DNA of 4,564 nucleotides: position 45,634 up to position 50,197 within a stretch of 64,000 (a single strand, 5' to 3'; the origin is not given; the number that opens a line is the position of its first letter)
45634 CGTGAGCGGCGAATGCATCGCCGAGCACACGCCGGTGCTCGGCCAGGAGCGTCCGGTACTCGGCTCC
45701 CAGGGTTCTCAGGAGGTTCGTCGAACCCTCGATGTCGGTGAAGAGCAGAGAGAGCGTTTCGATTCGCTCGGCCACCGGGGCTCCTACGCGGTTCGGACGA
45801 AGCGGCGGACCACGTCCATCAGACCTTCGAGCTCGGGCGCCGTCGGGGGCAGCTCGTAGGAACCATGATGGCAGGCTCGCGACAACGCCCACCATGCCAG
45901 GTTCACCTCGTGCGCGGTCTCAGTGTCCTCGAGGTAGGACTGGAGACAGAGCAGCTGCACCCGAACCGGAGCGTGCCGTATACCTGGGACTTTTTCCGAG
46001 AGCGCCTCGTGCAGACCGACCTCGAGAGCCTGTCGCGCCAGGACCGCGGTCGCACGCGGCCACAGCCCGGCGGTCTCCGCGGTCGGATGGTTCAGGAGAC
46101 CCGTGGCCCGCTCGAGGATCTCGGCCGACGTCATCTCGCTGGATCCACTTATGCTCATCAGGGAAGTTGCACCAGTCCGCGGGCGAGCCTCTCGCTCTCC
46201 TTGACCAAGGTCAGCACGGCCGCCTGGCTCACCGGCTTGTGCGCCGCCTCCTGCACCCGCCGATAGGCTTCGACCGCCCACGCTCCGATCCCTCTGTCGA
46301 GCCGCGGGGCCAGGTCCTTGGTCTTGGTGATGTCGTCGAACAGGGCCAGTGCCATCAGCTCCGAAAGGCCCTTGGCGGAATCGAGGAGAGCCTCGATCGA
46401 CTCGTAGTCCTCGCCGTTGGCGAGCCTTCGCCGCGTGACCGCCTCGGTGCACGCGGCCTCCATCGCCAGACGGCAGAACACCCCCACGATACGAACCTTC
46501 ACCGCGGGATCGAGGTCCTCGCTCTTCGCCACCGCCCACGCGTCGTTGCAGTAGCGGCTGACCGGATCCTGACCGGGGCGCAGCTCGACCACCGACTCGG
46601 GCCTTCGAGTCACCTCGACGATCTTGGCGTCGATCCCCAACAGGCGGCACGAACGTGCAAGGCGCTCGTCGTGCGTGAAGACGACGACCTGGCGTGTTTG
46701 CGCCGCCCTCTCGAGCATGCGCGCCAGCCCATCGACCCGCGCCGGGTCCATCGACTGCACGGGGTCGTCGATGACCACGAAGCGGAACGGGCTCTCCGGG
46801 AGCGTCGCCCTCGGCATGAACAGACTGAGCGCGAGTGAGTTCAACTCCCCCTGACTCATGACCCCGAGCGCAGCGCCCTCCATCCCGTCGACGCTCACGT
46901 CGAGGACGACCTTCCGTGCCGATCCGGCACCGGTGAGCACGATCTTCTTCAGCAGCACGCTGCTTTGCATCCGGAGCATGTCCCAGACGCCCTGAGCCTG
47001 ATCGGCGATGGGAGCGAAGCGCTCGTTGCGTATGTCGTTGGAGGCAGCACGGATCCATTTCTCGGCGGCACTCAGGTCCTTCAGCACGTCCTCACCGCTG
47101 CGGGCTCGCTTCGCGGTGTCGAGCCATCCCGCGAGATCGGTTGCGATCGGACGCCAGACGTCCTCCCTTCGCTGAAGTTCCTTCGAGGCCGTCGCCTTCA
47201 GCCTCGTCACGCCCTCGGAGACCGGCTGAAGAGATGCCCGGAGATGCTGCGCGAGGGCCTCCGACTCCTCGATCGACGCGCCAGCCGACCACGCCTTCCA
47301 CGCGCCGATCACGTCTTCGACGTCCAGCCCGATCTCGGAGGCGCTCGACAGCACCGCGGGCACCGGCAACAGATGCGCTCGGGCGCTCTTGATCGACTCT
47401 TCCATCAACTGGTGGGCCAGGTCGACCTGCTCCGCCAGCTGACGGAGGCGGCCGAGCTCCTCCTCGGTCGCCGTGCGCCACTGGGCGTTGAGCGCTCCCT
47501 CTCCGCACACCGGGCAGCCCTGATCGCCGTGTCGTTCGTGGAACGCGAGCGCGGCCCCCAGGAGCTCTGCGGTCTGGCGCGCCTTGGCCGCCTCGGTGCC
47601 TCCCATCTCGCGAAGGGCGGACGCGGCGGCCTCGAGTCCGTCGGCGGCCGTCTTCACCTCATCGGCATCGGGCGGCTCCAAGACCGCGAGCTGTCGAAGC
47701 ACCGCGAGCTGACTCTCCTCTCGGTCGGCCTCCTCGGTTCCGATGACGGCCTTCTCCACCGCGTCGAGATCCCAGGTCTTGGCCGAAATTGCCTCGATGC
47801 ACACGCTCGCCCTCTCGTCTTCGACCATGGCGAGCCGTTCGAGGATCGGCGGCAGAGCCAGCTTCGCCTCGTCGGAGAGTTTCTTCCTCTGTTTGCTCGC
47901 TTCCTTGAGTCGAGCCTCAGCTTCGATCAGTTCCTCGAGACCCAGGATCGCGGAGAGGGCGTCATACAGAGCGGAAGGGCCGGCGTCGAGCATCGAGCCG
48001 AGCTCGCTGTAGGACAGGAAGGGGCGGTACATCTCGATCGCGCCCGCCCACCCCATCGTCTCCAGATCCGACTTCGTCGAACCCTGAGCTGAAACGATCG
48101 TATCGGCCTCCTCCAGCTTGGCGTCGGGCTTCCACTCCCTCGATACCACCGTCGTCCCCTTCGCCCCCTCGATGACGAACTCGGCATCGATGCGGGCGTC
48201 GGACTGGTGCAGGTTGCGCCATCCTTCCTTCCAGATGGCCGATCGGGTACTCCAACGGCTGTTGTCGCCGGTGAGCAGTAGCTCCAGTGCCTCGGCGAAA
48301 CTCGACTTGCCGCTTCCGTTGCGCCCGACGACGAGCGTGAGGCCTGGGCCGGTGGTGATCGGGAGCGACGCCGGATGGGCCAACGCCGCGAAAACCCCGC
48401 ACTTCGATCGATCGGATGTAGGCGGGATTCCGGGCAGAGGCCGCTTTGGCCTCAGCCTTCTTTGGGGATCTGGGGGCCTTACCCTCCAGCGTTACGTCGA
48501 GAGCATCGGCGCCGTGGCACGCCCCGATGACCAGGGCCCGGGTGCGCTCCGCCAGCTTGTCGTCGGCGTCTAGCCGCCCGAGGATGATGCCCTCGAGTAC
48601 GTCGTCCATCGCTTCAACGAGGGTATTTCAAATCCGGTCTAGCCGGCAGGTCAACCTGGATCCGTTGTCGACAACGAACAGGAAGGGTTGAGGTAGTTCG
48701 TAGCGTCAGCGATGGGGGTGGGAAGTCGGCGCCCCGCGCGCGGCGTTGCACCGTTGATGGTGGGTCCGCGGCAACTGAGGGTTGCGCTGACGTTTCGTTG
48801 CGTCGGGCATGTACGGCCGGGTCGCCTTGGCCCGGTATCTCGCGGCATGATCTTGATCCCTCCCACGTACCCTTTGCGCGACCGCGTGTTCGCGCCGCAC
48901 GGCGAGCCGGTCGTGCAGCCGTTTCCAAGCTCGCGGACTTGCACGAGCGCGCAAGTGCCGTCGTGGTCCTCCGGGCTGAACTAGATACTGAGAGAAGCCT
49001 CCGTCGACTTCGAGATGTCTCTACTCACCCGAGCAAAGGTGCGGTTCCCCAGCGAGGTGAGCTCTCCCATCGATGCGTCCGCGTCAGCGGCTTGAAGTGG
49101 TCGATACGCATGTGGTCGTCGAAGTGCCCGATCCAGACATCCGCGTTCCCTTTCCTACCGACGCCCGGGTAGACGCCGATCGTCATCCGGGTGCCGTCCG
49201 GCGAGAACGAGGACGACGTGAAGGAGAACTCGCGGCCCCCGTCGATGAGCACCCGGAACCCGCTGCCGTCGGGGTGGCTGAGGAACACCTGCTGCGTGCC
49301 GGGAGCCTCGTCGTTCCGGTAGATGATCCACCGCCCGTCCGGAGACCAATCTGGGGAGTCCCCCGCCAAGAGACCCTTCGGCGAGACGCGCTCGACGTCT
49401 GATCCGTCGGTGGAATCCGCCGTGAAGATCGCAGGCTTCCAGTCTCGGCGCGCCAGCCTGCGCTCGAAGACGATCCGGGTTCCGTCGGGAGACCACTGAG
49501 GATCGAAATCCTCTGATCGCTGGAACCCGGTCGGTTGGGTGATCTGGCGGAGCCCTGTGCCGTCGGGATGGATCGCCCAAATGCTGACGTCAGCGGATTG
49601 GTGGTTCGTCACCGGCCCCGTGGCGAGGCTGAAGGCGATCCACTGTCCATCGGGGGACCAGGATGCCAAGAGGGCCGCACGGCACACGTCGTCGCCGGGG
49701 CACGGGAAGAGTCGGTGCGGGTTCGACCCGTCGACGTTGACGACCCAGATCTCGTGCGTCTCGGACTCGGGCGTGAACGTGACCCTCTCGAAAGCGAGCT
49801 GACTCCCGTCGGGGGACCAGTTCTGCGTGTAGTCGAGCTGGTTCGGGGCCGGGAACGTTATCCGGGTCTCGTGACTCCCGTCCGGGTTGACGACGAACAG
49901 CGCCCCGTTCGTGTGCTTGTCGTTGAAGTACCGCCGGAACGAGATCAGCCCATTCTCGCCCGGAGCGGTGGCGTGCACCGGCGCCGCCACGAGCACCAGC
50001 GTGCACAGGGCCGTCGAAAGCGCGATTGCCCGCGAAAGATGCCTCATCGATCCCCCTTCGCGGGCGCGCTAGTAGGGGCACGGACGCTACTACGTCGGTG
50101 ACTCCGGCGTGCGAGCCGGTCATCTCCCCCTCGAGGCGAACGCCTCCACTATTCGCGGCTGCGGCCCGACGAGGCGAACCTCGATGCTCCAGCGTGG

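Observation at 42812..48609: Candidate split RloC-like defence module: Rad50/SbcC-type zinc-hook ATPase + small HEPN-like protein + cyclase-STAND-TPR protein in one tightly coupled operon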

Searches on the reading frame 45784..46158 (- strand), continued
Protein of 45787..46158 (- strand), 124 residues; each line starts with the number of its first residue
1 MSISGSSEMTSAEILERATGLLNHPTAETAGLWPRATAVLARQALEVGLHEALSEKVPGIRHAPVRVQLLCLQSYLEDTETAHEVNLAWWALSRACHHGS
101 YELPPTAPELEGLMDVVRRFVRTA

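Call 94: search_protein_families(library=pfam, alignment_id=A4, max_evalue=1)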
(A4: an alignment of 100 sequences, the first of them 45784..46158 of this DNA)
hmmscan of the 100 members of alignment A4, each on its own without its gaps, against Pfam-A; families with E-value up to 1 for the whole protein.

A. member 1, window:45784-46158:- (124 aa): 0 families

B. families by the number of members that match (of 100 scanned): 36 families (the first 25 are shown)
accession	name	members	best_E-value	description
PF19449.4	DUF5987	2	0.0045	Family of unknown function (DUF5987)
PF13643.11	DUF4145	2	0.065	Domain of unknown function (DUF4145)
PF17975.6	RNR_Alpha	1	0.0041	Ribonucleotide reductase alpha domain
PF12512.13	DUF3717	1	0.0094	Protein of unknown function (DUF3717)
PF11468.13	PTase_Orf2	1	0.01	Aromatic prenyltransferase Orf2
PF13543.13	SAM_KSR1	1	0.014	SAM like domain present in kinase suppressor RAS 1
PF02129.25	Peptidase_S15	1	0.02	X-Pro dipeptidyl-peptidase (S15 family)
PF22521.2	HypF_C_2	1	0.024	Carbamoyltransferase, Kae1-like Domain, second subdomain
PF04916.18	Phospholip_B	1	0.038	Phospholipase B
PF09039.17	HTH_Tnp_Mu_2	1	0.038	Mu DNA binding, I gamma subdomain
PF22613.1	Transketolase_C_1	1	0.041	Transketolase-like TK C-terminal domain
PF07729.17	FCD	1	0.052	FCD domain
PF05579.19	Peptidase_S32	1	0.052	Equine arteritis virus serine endopeptidase S32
PF01367.25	5_3_exonuc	1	0.06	5'-3' exonuclease, C-terminal SAM fold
PF07689.18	KaiB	1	0.086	KaiB domain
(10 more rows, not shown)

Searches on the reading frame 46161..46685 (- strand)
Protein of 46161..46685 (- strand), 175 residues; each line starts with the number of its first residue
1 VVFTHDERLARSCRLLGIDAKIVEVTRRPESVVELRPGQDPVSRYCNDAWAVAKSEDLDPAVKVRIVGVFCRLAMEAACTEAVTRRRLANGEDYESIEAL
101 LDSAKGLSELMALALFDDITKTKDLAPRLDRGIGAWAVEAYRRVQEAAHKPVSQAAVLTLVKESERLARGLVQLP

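Call 52: predict_structure(alignment_id=A5)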
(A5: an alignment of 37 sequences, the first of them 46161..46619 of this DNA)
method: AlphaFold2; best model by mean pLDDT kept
length: 153 residues; sequences in the alignment: 37
mean_pLDDT: 92.0   pTM: 0.84
mean pLDDT of the five models: 92.0, 90.5, 89.7, 88.7, 87.2
residues with pLDDT >= 90: 130; 70-90: 9; 50-70: 12; < 50: 2
segments of 3 or more residues with pLDDT < 50: none
pLDDT, mean of each block of 10 residues (from residue 1): 60 75 96 95 96 97 96 97 97 97 96 96 93 96 96 84
secondary structure, 60 per line:
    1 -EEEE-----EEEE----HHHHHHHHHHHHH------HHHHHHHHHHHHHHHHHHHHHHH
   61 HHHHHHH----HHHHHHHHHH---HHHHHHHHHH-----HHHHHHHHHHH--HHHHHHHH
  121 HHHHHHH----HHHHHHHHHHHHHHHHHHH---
elements in order: E2-5 E11-14 H19-31 H38-67 H72-81 H85-94 H100-110 H113-127 H132-150

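Call 79: search_protein_families(library=padloc, proteins=[window:46161-46685:-], max_evalue=1)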
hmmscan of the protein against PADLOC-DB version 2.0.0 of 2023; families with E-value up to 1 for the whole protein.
window:46161-46685:- (175 aa): 0 families

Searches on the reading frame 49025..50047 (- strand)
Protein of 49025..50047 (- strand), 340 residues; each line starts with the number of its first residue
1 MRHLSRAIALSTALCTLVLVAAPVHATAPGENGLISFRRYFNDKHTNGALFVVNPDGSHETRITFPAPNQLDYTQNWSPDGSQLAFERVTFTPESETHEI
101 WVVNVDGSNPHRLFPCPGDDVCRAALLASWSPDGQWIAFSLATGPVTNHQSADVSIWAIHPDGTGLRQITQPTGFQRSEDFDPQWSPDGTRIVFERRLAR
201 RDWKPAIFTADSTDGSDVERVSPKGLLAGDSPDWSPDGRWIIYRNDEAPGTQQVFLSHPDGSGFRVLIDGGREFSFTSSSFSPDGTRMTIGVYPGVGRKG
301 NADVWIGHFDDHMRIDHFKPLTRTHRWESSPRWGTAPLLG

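Call 13: search_protein_families(library=pfam, proteins=[window:49025-50047:-], max_evalue=0.01)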
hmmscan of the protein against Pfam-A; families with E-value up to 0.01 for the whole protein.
window:49025-50047:- (340 aa): 2 families
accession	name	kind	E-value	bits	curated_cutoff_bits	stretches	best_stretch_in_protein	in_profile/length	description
PF07676.18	PD40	-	1.2e-17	63.8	20.9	2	174-197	9-28/38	WD40-like Beta Propeller Repeat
PF00930.27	DPPIV_N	-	7e-06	25.4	22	0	76-89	107-120/354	Dipeptidyl peptidase IV (DPP IV) N-terminal region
